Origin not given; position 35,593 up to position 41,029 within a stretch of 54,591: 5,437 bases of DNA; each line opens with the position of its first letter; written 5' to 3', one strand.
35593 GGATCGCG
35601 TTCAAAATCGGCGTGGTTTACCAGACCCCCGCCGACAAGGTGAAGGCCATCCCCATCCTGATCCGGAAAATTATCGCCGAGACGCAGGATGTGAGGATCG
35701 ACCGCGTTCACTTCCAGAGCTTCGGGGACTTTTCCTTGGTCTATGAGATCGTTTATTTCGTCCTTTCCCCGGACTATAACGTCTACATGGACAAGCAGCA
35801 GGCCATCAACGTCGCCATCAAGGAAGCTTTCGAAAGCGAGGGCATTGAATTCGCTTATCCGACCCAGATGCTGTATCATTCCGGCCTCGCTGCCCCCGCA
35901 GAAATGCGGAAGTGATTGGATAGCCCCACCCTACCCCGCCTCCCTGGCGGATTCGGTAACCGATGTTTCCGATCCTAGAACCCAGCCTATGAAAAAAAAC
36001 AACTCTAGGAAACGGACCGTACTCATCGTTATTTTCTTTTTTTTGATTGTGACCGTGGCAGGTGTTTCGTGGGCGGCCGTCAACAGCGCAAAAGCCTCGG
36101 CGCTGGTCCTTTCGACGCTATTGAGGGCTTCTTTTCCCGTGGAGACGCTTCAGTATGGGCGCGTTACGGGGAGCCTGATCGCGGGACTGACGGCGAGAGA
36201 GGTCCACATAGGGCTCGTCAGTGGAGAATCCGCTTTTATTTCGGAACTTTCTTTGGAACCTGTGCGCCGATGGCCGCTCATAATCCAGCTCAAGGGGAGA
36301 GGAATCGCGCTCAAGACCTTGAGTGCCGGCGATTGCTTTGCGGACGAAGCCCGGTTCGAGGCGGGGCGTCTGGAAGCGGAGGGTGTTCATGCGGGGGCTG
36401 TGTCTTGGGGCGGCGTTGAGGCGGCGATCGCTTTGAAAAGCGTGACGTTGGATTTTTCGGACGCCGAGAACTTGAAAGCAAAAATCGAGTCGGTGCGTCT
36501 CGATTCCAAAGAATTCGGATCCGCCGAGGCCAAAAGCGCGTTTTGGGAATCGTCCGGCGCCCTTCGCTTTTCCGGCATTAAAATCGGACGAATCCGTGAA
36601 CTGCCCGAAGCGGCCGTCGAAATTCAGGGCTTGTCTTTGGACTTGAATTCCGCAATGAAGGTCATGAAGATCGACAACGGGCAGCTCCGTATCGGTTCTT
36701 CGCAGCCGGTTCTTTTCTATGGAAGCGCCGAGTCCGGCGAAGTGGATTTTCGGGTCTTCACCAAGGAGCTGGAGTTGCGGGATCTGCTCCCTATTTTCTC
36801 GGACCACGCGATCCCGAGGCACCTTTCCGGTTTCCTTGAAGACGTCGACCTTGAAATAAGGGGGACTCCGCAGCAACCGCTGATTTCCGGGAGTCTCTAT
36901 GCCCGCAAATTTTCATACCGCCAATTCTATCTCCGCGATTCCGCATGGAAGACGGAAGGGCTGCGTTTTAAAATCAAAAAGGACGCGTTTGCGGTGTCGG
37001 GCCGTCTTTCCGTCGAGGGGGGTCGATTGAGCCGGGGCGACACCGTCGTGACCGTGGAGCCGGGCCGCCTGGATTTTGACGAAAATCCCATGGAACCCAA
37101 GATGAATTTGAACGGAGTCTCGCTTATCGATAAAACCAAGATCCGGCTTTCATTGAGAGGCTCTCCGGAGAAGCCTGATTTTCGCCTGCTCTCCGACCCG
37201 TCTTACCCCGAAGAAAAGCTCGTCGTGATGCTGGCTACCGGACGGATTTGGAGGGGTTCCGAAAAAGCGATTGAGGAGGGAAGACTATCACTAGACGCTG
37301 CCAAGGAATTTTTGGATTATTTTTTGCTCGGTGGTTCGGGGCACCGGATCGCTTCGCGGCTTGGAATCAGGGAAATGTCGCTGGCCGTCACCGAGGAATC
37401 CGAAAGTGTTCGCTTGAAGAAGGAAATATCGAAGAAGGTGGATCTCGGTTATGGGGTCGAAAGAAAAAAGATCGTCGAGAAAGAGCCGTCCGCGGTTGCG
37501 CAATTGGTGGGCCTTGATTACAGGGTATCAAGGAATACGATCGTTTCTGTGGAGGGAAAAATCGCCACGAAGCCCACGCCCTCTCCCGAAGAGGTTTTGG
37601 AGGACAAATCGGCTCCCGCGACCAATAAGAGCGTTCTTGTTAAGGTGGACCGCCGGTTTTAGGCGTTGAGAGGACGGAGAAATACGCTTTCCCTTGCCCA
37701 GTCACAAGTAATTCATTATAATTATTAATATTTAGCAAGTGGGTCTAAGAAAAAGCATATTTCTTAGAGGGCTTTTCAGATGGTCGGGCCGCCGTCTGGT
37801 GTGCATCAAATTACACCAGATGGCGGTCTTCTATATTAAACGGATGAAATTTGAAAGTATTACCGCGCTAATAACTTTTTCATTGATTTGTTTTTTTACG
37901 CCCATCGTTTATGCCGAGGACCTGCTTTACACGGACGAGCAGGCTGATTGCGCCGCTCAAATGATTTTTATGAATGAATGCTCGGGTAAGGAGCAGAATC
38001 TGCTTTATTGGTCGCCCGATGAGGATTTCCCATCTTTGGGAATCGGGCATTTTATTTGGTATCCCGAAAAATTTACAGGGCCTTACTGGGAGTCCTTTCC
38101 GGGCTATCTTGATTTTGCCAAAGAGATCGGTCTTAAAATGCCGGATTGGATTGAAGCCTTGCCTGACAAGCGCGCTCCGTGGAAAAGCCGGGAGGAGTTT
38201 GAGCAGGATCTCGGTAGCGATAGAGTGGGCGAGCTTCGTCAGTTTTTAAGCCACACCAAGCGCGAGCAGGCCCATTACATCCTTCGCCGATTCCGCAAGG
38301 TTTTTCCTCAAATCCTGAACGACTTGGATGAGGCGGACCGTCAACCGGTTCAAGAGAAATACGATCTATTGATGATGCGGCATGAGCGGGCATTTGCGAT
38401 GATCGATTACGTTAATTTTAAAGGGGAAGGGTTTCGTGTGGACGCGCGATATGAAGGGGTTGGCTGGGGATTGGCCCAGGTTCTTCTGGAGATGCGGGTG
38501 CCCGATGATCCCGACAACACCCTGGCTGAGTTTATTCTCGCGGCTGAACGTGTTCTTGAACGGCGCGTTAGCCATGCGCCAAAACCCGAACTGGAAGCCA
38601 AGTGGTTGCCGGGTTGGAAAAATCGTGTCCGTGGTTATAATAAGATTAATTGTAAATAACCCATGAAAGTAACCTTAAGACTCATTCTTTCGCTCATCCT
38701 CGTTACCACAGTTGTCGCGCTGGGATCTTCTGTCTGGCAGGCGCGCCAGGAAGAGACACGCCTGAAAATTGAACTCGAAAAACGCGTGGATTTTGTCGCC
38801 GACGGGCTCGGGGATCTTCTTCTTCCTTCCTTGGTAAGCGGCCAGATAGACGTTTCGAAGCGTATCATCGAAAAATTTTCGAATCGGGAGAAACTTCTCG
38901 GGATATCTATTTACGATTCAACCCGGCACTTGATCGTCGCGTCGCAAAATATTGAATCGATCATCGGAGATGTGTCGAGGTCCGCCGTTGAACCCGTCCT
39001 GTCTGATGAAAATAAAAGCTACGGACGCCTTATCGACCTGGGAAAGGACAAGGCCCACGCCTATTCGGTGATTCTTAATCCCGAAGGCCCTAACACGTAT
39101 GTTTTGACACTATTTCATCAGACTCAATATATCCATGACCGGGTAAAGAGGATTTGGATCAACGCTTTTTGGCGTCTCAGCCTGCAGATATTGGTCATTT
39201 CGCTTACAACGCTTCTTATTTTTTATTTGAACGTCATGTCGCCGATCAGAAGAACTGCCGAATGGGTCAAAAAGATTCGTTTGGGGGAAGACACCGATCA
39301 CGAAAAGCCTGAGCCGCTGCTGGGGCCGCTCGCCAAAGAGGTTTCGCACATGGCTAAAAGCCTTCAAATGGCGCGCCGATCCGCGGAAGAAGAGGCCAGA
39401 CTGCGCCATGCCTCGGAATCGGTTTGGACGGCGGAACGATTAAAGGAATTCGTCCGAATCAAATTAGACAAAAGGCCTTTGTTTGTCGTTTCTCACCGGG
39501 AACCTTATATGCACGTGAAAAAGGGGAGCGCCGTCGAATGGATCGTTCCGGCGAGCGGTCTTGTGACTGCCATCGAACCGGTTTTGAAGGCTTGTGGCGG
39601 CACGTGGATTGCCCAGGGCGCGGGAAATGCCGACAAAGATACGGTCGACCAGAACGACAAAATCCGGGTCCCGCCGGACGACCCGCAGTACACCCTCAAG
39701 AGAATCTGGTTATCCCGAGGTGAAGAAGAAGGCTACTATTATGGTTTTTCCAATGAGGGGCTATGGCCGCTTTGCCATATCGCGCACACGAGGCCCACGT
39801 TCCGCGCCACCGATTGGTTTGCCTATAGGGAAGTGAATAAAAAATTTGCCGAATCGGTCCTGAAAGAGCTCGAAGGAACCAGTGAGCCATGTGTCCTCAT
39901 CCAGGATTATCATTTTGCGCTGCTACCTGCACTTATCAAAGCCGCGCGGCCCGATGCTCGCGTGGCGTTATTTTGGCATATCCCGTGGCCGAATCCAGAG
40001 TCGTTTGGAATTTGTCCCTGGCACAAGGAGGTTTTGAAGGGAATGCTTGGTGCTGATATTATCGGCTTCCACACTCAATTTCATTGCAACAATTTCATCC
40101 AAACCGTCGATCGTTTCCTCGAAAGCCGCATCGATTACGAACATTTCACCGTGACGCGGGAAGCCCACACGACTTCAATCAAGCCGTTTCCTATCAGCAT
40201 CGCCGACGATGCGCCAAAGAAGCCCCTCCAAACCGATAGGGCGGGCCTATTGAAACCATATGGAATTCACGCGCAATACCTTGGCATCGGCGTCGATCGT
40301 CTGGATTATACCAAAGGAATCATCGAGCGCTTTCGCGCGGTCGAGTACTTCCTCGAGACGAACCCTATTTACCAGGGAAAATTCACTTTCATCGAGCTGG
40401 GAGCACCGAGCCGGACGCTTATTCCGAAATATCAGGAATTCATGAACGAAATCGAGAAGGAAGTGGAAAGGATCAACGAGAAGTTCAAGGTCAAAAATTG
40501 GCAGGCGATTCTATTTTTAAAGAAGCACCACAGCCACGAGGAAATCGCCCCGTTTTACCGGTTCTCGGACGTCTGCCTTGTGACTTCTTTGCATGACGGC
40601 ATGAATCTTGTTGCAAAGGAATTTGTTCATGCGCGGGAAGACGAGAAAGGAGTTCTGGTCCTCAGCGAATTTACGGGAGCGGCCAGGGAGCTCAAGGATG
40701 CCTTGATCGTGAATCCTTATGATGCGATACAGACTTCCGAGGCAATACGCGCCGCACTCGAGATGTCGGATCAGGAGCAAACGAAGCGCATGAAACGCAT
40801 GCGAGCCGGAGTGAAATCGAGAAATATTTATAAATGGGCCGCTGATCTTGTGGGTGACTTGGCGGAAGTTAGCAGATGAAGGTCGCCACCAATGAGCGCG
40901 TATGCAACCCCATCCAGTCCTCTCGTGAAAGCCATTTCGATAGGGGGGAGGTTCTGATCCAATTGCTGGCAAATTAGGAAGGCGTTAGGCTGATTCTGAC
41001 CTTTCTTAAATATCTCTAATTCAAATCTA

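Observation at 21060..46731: Recurrent promoter architecture: three CTAAT-type pentamers phased at exactly 11 nt, then a -10 box, upstream of at least four island operons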

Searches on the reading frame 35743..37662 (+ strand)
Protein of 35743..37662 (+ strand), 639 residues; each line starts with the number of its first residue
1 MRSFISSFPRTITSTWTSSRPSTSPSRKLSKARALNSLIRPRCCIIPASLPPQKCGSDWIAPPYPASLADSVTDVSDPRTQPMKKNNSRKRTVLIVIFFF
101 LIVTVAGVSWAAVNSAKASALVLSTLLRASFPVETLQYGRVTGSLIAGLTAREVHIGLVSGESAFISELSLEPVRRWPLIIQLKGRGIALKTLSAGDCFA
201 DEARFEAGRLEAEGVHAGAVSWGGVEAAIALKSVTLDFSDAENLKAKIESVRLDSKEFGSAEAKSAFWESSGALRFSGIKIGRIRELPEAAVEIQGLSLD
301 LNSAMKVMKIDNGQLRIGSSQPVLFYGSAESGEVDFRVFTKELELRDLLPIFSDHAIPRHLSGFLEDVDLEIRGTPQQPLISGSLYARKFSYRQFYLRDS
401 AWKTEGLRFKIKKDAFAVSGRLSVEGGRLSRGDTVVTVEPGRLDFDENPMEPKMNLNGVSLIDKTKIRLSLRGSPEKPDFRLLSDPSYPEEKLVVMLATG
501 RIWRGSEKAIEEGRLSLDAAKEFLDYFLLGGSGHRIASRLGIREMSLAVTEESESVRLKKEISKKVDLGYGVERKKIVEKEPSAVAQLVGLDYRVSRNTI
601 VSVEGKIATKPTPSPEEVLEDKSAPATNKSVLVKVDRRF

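Call 11: search_protein_families(library=pfam, proteins=[window:35743-37662:+])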
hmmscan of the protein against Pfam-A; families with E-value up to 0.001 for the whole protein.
window:35743-37662:+ (639 aa): 1 family
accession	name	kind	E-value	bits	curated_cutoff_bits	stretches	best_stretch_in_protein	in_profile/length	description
PF04357.19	TamB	-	1.1e-13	51.7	22.4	1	406-608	151-366/381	TamB, inner membrane protein subunit of TAM complex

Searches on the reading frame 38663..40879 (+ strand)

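Call 11: search_protein_families(library=pfam, proteins=[window:38663-40879:+])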
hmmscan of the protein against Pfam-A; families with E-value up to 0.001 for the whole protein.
window:38663-40879:+ (738 aa): 1 family
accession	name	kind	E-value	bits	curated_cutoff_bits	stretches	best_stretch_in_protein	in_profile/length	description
PF00982.27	Glyco_transf_20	-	4.3e-116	388.9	32.5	1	274-734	4-472/473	Glycosyltransferase family 20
